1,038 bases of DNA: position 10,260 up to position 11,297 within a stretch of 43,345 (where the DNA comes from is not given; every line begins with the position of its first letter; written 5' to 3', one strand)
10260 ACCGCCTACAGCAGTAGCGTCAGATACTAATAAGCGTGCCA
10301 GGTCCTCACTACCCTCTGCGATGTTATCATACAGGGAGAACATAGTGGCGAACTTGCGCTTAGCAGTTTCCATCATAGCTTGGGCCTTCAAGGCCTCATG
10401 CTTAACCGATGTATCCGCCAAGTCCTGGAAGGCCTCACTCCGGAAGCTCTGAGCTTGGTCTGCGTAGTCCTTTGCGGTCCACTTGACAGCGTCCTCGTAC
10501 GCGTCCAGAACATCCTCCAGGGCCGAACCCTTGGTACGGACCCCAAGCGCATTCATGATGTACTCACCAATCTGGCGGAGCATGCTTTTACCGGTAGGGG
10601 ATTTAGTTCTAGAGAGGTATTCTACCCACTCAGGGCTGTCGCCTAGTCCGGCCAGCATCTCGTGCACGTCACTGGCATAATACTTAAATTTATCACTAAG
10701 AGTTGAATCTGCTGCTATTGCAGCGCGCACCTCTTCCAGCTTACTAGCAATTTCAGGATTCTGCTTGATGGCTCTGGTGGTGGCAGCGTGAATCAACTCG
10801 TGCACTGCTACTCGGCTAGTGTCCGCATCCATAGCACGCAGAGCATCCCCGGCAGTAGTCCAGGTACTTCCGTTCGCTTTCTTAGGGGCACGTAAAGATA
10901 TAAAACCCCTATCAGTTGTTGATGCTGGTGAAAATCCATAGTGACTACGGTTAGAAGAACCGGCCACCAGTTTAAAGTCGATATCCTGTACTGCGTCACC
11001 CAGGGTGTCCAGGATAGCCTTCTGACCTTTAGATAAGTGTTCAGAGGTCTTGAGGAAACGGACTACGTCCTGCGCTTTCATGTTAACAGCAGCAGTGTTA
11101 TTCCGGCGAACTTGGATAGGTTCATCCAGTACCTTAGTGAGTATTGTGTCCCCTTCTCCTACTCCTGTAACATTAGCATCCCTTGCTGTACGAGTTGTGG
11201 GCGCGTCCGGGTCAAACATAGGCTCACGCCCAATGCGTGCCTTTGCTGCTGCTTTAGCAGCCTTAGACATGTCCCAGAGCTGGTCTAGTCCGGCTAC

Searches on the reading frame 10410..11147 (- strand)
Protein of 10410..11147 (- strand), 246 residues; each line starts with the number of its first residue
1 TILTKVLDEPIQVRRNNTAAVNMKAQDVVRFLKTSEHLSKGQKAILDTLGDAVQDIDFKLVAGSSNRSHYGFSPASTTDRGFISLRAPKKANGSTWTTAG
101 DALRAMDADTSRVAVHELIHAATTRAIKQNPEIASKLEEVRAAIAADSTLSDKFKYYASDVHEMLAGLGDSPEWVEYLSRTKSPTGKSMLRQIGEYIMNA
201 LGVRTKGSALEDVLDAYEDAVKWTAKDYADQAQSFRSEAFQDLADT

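Call 21: find_homologous_proteins(query=window:10410-11147:-, max_evalue=0.001)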
Query seq(246 aa) (246 aa): 3 proteins with E <= 0.001 among 2203 candidates.
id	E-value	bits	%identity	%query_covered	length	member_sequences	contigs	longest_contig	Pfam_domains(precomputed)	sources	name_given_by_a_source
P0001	3.8e-81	290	99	57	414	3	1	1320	-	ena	-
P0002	4.5e-25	107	79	29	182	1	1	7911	-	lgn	-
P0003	3.3e-17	81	81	24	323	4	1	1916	-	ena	-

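Call 23: search_dna_similar(query=window:10410-11147:-, collection=phages, mode=protein, rows=spread, max_rows=60, max_evalue=0.001)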
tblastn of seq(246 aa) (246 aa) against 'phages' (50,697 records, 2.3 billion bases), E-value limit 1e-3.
Records with a match: 336; places in all: 338; records where one place covers at least 80% of the query: 319.
Best place of each record, by identity: >=99% 1; 95-99% 19; 90-95% 4; 80-90% 144; 60-80% 63; <60% 105.
By first word of the organism name: Klebsiella 234; Vibrio 43; Escherichia 13; Proteus 8; Acinetobacter 6; Enterobacter 5; Shigella 4; Providencia 4; Ralstonia 4; Erwinia 3; and 8 more.
By host as written in the record: Klebsiella pneumoniae 143; - 23; Vibrio parahaemolyticus 18; Escherichia coli 6; Klebsiella pneumoniae 1210 6; Klebsiella pneumoniae OMCS-22-1557 6; Klebsiella pneumoniae ATCC 700603 5; Vibrio parahaemolyticus M2413 5; and 94 more.
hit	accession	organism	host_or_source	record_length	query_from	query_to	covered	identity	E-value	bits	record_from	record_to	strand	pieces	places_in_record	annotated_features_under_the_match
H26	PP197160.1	Escherichia phage phiHAO78-1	Escherichia coli APEC E19057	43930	1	246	100%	99.2%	1e-161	501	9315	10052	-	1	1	peptidoglycan lytic exotransglycosylase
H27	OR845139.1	Escherichia phage EC22.5-2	Escherichia coli ATCC 25922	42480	1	246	100%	98.0%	2e-159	494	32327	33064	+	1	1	record has no annotation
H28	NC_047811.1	Klebsiella phage vB_KpnP_KpV74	Klebsiella pneumoniae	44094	1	246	100%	96.3%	1e-156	486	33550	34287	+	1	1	internal virion protein with endolysin domain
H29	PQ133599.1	Klebsiella phage P19-411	Klebsiella pneumoniae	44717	1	246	100%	95.1%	5e-154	479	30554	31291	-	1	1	hypothetical protein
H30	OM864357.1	Escherichia phage ZH5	Escherichia coli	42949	2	246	100%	91.4%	3e-147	459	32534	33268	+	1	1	hypothetical protein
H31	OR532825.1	Klebsiella phage RCIP0031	Klebsiella pneumoniae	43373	2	244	99%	82.3%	5e-132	416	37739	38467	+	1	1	hypothetical protein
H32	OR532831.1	Klebsiella phage RCIP0037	Klebsiella pneumoniae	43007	2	244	99%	82.3%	9e-131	412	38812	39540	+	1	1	hypothetical protein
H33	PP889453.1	Klebsiella phage phi1_066009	Klebsiella pneumoniae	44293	2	244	99%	81.9%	4e-131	413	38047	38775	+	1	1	internal virion protein with endolysin domain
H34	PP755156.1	Klebsiella phage KpIITR008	Klebsiella pneumoniae IITR008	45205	2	244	99%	81.9%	8e-131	412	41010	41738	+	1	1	internal virion protein with endolysin domain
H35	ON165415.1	Klebsiella phage JKP2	Klebsiella pneumoniae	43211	2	244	99%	81.9%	2e-130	411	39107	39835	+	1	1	JKP2_00053: internal core protein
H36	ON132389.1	Klebsiella phage P1010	Klebsiella pneumoniae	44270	2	244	99%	81.9%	3e-130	410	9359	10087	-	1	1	peptidoglycan lytic exotransglycosylase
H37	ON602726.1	Klebsiella phage VLCpiA1q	Klebsiella pneumoniae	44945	2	244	99%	81.9%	4e-130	410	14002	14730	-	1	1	internal virion protein with endolysin domain protein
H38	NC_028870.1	Klebsiella phage vB_KpnP_SU552A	Klebsiella pneumoniae 07RAFM-KPN-552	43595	2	246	100%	81.2%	3e-130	410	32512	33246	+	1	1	internal virion protein with endolysin domain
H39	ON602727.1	Klebsiella phage VLCpiA1m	Klebsiella pneumoniae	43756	2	244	99%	81.5%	1e-130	412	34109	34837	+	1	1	internal virion protein with endolysin domain protein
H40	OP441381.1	Klebsiella phage vB_KpP_FBKp18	Klebsiella sp.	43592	2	244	99%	81.5%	3e-130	410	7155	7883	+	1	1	putative internal core protein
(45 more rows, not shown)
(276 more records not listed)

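Call 28: search_protein_representatives(protein=window:10410-11147:-)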
Query: 246 residues. Proteins with E-value up to 0.001 (for the whole library): 21; up to 1e-10: 5; up to 1e-30: 1. The best 21 are listed.
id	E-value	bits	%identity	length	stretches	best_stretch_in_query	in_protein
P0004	1.6e-46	175.5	44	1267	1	7-223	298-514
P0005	1.3e-24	103.9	34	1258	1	3-242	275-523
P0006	1.5e-23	100.4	36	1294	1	4-239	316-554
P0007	5.3e-22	95.3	37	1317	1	7-244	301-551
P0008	8.8e-17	78.3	37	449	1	6-144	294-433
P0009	1.6e-10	57.8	35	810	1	44-221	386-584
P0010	5.2e-08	49.6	31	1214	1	106-222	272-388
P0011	1.3e-07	48.3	26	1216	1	10-185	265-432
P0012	1.3e-07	48.2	47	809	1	164-244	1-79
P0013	1.7e-07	47.9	33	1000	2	106-225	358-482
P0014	5.2e-07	46.3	30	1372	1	45-221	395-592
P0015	7.9e-07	45.7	29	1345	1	34-224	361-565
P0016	8.5e-06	42.4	26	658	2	112-215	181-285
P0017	9.1e-06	42.3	28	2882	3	109-222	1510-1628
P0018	9.3e-06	42.2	37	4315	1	112-217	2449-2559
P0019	3.8e-05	40.2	26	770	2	100-223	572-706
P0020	4.6e-04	36.7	32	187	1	110-220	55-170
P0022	8.3e-04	35.8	41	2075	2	112-179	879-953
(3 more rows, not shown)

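Call 32: search_protein_families(library=pfam, proteins=[P0010, P0013, P0016, P0017, P0019, P0020, P0022], max_evalue=0.01)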
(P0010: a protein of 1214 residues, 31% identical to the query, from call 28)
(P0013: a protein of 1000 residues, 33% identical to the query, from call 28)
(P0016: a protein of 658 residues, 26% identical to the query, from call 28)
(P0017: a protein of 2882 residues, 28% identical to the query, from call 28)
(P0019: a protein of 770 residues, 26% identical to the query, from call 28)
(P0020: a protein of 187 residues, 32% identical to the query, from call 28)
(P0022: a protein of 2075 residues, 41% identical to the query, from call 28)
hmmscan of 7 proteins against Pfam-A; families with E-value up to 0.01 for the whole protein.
P0010 (1214 aa): 2 families
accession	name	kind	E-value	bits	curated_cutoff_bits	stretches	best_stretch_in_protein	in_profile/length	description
PF10263.15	SprT-like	-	2.3e-06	27.9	25.6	1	244-289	25-74/108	SprT-like family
PF06637.16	PV-1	-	0.0061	15.8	30.1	0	46-98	71-125/439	PV-1 protein (PLVAP)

P0013 (1000 aa): 0 families

P0016 (658 aa): 0 families

P0017 (2882 aa): 5 families
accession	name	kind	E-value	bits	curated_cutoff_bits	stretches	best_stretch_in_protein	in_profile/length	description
PF13604.12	AAA_30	-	7.4e-20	71.9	27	1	372-580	3-166/191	AAA domain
PF13245.12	AAA_19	-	8.5e-13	49.1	25.1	1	384-539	4-133/134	AAA domain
PF05970.20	PIF1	-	0.0002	21.5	25.9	0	495-597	102-219/223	PIF1-like helicase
PF13401.12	AAA_22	-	0.00039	21.2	27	1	392-534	6-125/130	AAA domain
PF10263.15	SprT-like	-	0.0052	17.1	25.6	0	1064-1096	63-99/108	SprT-like family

P0019 (770 aa): 2 families
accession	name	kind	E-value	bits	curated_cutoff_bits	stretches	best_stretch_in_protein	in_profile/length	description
PF20936.3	GCIP_C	-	0.0026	18.5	36.2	0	115-222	8-84/106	Grap2 and cyclin-D-interacting, C-terminal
PF00565.23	SNase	-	0.0054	17.6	21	0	542-620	18-98/107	Staphylococcal nuclease homologue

P0020 (187 aa): 0 families

P0022 (2075 aa): 1 family
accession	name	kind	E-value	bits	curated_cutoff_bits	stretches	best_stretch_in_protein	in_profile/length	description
PF18858.6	LPD39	-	1.2e-07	32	27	1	1091-1252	40-194/198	Large polyvalent protein associated domain 39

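Call 37: search_solved_structures(query=A2, max_evalue=10, show_alignments=0)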
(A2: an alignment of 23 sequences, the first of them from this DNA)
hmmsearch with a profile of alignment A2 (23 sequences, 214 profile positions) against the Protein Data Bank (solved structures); distinct sequences matched with E-value up to 10: 17.
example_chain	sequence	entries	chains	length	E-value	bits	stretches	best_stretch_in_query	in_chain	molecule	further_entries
23sg_S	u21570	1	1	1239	2.2e-48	168.1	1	5-213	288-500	gp10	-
8vb2_A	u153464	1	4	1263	3.8e-22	82.3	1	66-200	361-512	Tetrameric ejection protein (gp48)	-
9sfn_G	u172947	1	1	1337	5.2e-19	72.1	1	84-199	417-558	Internal virion protein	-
11fw_A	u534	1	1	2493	1.4e-05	28.2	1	30-114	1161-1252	Virion DNA-directed RNA polymerase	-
11go_A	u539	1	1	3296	0.00028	23.9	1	30-114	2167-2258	Virion DNA-directed RNA polymerase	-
11gp_A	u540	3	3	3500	0.00039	23.5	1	30-114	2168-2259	Virion DNA-directed RNA polymerase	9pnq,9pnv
9pnr_A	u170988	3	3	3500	0.00039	23.5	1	30-114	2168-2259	Virion DNA-directed RNA polymerase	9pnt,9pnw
8eoz_B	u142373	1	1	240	0.0029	20.6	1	112-177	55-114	C3HR3_4r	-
3gac_A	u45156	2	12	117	0.16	14.9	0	159-182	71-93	Macrophage migration inhibitory factor-like protein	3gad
2l0r_A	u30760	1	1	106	0.17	14.8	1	82-144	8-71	Lethal factor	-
8asv_F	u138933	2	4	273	0.35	13.8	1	140-202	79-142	Elongator complex protein 6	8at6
4ejs_C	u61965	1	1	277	0.36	13.8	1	140-202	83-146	Elongator complex protein 6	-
4a8j_C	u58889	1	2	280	0.37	13.7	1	140-202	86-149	Elongator complex protein 6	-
7ywq_A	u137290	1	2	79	0.7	12.8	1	140-181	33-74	Genome polyprotein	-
3dl1_A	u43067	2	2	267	0.95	12.4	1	72-143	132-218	Putative Metal-dependent Hydrolase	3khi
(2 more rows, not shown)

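Call 39: search_solved_structures(query=A2, max_evalue=0.001, show_alignments=5)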
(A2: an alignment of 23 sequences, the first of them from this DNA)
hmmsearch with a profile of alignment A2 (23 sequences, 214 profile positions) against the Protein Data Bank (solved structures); distinct sequences matched with E-value up to 0.001: 7.
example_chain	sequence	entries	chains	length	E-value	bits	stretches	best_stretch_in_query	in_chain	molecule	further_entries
23sg_S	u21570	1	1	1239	2.2e-48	168.1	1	5-213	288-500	gp10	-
8vb2_A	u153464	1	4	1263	3.8e-22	82.3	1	66-200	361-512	Tetrameric ejection protein (gp48)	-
9sfn_G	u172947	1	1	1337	5.2e-19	72.1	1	84-199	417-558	Internal virion protein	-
11fw_A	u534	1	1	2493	1.4e-05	28.2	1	30-114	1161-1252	Virion DNA-directed RNA polymerase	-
11go_A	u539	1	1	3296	0.00028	23.9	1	30-114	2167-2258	Virion DNA-directed RNA polymerase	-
11gp_A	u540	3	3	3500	0.00039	23.5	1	30-114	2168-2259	Virion DNA-directed RNA polymerase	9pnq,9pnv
9pnr_A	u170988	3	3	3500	0.00039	23.5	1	30-114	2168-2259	Virion DNA-directed RNA polymerase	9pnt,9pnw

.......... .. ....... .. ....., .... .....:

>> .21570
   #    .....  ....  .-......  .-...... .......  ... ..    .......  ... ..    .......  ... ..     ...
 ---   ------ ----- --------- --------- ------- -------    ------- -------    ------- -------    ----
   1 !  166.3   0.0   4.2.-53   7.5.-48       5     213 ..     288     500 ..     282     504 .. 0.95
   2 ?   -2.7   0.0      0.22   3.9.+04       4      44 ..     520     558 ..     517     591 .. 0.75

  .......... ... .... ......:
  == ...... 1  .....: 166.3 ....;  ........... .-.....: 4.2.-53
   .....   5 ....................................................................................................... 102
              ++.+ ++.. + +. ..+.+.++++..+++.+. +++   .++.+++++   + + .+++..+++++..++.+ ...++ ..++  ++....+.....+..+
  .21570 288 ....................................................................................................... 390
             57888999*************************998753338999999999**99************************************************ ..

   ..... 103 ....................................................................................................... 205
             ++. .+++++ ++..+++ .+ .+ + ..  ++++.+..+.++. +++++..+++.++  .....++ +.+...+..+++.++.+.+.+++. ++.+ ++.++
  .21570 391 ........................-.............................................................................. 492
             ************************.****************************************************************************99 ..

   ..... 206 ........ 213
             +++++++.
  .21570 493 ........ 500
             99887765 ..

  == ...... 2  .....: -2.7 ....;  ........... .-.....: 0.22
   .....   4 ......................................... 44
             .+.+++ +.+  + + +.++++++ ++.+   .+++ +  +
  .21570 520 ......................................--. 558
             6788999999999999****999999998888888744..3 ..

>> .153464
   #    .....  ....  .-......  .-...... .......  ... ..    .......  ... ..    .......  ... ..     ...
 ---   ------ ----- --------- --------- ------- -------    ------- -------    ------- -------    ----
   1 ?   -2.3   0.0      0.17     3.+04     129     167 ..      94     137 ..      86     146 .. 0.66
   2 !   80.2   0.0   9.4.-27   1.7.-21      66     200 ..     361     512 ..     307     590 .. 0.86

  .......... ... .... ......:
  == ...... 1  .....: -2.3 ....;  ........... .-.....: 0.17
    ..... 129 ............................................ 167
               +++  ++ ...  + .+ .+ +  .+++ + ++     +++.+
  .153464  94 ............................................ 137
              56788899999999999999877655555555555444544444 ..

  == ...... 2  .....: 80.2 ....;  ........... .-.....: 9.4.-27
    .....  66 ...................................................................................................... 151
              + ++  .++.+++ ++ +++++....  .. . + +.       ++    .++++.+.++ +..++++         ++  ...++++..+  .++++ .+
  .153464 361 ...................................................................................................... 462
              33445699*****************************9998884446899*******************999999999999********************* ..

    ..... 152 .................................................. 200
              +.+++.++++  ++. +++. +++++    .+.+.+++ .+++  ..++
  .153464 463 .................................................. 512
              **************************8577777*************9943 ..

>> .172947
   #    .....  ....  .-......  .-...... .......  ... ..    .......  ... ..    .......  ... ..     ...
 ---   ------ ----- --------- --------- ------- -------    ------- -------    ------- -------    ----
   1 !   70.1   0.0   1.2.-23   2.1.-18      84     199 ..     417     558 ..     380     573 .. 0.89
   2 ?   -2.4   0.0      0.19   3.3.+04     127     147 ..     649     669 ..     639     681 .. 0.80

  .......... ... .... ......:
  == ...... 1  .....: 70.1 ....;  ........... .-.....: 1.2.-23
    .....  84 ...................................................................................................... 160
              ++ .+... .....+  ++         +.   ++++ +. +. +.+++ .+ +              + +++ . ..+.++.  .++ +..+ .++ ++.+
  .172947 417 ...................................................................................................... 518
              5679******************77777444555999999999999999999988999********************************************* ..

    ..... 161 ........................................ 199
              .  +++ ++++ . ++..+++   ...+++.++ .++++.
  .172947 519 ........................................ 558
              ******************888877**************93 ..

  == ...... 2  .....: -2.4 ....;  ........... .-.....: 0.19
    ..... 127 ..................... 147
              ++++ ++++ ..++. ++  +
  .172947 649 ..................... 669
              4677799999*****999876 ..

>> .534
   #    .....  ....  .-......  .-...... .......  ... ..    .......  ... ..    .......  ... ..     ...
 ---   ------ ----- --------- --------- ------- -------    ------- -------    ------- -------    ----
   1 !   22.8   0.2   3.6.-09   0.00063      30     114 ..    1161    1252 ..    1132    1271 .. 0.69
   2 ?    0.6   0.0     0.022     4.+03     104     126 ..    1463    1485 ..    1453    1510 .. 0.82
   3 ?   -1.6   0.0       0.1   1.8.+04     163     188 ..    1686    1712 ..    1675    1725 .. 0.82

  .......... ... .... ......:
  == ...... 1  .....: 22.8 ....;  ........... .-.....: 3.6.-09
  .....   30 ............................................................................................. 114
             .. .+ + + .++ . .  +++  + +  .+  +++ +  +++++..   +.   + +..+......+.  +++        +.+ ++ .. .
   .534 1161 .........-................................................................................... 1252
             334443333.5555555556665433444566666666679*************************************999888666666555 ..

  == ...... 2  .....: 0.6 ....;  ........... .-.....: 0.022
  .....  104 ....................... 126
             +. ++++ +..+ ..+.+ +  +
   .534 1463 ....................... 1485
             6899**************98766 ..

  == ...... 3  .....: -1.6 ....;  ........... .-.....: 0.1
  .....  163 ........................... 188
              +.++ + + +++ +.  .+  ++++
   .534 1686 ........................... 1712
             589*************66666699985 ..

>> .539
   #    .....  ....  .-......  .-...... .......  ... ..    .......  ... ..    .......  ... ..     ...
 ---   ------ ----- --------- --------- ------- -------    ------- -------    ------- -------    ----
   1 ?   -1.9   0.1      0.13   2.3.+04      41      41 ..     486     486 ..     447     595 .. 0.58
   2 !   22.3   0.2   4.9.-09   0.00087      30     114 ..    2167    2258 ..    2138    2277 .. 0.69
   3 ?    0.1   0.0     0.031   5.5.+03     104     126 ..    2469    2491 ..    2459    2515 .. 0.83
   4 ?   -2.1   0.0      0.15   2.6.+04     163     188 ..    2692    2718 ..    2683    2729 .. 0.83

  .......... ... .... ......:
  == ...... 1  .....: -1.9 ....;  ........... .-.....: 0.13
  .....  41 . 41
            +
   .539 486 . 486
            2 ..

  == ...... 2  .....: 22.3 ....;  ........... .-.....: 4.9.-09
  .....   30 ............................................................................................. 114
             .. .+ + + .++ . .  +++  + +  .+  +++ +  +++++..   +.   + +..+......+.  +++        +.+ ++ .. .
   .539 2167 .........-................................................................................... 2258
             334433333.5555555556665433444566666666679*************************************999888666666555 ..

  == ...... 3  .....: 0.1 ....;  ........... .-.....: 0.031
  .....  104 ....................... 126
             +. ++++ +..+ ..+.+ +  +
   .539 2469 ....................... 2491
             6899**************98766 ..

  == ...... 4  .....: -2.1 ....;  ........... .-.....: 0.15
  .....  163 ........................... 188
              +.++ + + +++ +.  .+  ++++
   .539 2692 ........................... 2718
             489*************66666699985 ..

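Call 49: predict_structure(alignment_id=A2)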
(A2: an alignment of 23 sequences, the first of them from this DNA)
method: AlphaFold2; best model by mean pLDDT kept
length: 215 residues; sequences in the alignment: 23
mean_pLDDT: 80.5   pTM: 0.71
mean pLDDT of the five models: 80.5, 80.1, 78.0, 77.1, 77.0
residues with pLDDT >= 90: 50; 70-90: 120; 50-70: 37; < 50: 8
segments of 3 or more residues with pLDDT < 50: 211-215
pLDDT, mean of each block of 10 residues (from residue 1): 84 82 83 80 74 86 80 85 89 85 93 96 96 90 90 91 86 64 61 58 55 47
secondary structure, 60 per line:
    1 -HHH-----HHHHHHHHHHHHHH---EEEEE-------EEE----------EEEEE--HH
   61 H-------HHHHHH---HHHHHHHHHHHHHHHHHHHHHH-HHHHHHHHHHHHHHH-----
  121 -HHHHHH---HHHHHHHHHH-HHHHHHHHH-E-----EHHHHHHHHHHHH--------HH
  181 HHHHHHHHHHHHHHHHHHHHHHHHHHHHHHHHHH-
elements in order: H10-23 E27-31 E39-41 E52-56 H69-74 H78-99 H101-115 H122-127 H131-140 H142-150 H159-170 H179-214

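Call 63: fold_search(model_id=the predicted structure, library=pdb)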
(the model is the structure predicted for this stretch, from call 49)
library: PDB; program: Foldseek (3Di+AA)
matches with E <= 10: 98; with E <= 0.001: 0
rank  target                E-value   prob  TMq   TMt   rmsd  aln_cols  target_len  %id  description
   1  5n77_A                2.2e-01  0.10  0.15  0.14  20.5       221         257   11  Crystal structure of the cytosolic domain of the CorA magnesium channel from Escherichia coli in complex with magnesiu (released 2017-07-12)
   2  5n77_E                2.7e-01  0.08  0.15  0.14  20.6       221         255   11  Crystal structure of the cytosolic domain of the CorA magnesium channel from Escherichia coli in complex with magnesiu (released 2017-07-12)
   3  5n77_C                5.0e-01  0.06  0.14  0.13  20.5       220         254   12  Crystal structure of the cytosolic domain of the CorA magnesium channel from Escherichia coli in complex with magnesiu (released 2017-07-12)
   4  3nz4_A                1.2e+00  0.08  0.16  0.07  20.7       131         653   17  Crystal Structure of a Taxus Phenylalanine Aminomutase (released 2011-03-23)
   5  4bab_A                1.3e+00  0.06  0.15  0.07  22.8       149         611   15  Redesign of a Phenylalanine Aminomutase into a beta-Phenylalanine Ammonia Lyase (released 2013-01-16)
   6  5jrw_C                1.4e+00  0.06  0.16  0.11  19.4       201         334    8  Crystal structure of Thermotoga maritima mutant D89R/D253R (released 2017-01-25)
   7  8tmn_C                1.5e+00  0.06  0.17  0.12  18.4       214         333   11  Cryo-EM structure of magnesium depleted CorA in complex with conformation-specific synthetic antibody C18, State MGD-1 (released 2025-02-12)
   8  8tme_C                1.5e+00  0.04  0.16  0.11  21.6       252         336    9  Cryo-EM structure of CorA in complex with conformation-specific synthetic antibody C18 and 100 uM MgCl2, State MG0.1-1 (released 2025-02-12)
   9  5zq5_C                1.6e+00  0.05  0.14  0.04  26.7       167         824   18  SidE-Ubi (released 2018-05-23)
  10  3jcf_A                1.7e+00  0.06  0.16  0.11  19.4       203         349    7  Cryo-EM structure of the magnesium channel CorA in the closed symmetric magnesium-bound state (released 2016-02-17)
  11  8slm                  2.0e+00  0.20  0.27  0.24   7.8       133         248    9  Crystal structure of Deinococcus geothermalis PprI (released 2024-03-13)
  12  2xcr_U                2.4e+00  0.03  0.15  0.06  27.1       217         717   10  The 3.5A crystal structure of the catalytic core (B'A' region) of Staphylococcus aureus DNA Gyrase complexed with GSK2 (released 2010-08-04)
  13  7rj1_D                2.5e+00  0.03  0.14  0.12  16.6       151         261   10  Crystal structure of Aro7p chorismate mutase from Candida albicans, complex with L-Trp (released 2021-07-28)
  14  5oh5                  2.8e+00  0.06  0.16  0.14  16.0       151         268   10  Legionella pneumophila RidL N-terminal retromer binding domain (released 2017-11-22)
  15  2yii_C                2.8e+00  0.04  0.17  0.07  22.9       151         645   16  Manipulating the regioselectivity of phenylalanine aminomutase: new insights into the reaction mechanism of MIO-depend (released 2011-11-09)
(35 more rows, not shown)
